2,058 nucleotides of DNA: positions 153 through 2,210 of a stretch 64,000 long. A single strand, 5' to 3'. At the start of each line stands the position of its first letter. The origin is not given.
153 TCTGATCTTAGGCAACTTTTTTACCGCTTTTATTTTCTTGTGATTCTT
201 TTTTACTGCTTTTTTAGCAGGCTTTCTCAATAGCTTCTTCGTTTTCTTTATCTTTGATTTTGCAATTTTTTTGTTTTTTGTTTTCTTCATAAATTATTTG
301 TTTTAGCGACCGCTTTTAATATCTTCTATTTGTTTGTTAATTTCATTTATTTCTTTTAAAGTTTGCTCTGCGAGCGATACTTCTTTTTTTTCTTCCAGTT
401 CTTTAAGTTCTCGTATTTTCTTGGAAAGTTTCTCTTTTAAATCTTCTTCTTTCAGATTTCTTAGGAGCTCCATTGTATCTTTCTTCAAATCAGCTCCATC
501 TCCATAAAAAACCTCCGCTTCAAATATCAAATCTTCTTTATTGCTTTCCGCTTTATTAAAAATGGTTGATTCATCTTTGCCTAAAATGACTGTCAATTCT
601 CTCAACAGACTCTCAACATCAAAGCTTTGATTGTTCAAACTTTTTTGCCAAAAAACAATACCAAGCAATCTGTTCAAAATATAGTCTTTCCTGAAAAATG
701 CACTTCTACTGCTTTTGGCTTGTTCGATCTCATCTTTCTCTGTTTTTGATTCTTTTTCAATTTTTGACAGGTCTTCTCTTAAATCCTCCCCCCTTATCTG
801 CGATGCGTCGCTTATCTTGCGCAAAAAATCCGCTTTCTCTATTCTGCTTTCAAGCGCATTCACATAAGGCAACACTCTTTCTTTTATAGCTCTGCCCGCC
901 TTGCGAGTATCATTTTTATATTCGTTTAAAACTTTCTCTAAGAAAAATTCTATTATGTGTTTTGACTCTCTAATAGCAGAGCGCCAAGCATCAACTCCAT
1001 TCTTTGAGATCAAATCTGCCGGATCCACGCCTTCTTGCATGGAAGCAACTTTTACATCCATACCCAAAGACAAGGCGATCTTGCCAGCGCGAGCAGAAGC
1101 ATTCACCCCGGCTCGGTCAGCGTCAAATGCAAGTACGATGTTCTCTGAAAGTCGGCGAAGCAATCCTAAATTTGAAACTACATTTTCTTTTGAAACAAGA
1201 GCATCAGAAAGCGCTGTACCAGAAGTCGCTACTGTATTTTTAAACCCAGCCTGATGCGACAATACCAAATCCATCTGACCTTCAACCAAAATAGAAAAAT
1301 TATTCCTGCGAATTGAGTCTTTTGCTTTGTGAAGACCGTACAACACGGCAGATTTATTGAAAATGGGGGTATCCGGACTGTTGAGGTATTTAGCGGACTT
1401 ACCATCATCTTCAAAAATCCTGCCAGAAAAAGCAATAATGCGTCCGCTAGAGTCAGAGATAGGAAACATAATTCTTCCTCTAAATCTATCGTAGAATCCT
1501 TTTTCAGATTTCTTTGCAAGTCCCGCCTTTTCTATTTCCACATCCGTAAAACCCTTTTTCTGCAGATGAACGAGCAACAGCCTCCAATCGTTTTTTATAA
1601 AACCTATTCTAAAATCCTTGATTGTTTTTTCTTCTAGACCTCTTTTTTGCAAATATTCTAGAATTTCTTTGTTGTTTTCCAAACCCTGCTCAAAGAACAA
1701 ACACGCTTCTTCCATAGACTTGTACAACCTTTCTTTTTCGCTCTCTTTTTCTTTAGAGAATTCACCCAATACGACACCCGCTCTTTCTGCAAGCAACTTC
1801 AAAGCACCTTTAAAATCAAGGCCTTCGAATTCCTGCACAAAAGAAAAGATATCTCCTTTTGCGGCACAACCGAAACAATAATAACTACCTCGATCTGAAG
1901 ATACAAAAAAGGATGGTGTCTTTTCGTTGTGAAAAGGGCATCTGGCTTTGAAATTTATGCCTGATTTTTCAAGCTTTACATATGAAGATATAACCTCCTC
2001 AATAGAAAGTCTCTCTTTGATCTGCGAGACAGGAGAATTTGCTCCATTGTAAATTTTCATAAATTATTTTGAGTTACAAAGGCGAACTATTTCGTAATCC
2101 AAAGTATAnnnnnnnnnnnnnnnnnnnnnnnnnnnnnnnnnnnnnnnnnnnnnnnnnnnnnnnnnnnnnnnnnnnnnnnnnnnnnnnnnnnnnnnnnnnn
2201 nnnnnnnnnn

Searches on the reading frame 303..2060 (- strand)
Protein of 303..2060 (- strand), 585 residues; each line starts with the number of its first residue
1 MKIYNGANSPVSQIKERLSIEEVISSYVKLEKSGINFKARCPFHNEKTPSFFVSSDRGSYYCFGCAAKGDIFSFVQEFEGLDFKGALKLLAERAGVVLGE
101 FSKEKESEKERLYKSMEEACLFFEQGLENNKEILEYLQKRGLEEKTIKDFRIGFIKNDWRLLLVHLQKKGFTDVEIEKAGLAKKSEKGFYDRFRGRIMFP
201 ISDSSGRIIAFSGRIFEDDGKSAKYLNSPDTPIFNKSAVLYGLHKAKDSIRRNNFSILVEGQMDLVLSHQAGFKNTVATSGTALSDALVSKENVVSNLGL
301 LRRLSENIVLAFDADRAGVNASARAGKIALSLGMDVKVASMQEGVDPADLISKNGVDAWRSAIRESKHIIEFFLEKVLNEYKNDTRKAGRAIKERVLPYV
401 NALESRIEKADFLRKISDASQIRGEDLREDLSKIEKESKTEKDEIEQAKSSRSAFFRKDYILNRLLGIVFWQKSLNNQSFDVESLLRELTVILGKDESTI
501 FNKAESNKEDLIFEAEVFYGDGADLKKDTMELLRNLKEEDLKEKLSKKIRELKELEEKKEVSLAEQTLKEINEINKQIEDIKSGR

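Call 74: find_encoding_contigs(protein=window:303-2060:-, flank=10000, max_places=2)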
Protein window:303-2060:- (585 aa): 10 contigs read that carry it; 2 places shown.
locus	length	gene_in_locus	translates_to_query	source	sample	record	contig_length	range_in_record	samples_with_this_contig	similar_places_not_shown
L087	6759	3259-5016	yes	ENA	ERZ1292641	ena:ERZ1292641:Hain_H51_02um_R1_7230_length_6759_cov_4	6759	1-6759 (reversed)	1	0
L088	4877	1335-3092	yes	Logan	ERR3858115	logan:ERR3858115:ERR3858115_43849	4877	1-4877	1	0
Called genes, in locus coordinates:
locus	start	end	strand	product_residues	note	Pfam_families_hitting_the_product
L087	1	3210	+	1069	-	?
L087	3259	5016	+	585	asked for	PF01807:Zn_ribbon_DnaG, PF08275:DNAG_N, PF01751:Toprim, PF13662:Toprim_4, PF13155:Toprim_2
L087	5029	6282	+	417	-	PF03979:Sigma70_r1_1, PF00140:Sigma70_r1_2, PF04542:Sigma70_r2, PF04539:Sigma70_r3, PF04545:Sigma70_r4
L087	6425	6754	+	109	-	PF04070:DUF378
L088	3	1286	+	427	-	?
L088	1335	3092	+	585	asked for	PF01807:Zn_ribbon_DnaG, PF08275:DNAG_N, PF01751:Toprim, PF13662:Toprim_4, PF13155:Toprim_2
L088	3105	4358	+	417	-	PF03979:Sigma70_r1_1, PF00140:Sigma70_r1_2, PF04542:Sigma70_r2, PF04539:Sigma70_r3, PF04545:Sigma70_r4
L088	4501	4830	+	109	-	PF04070:DUF378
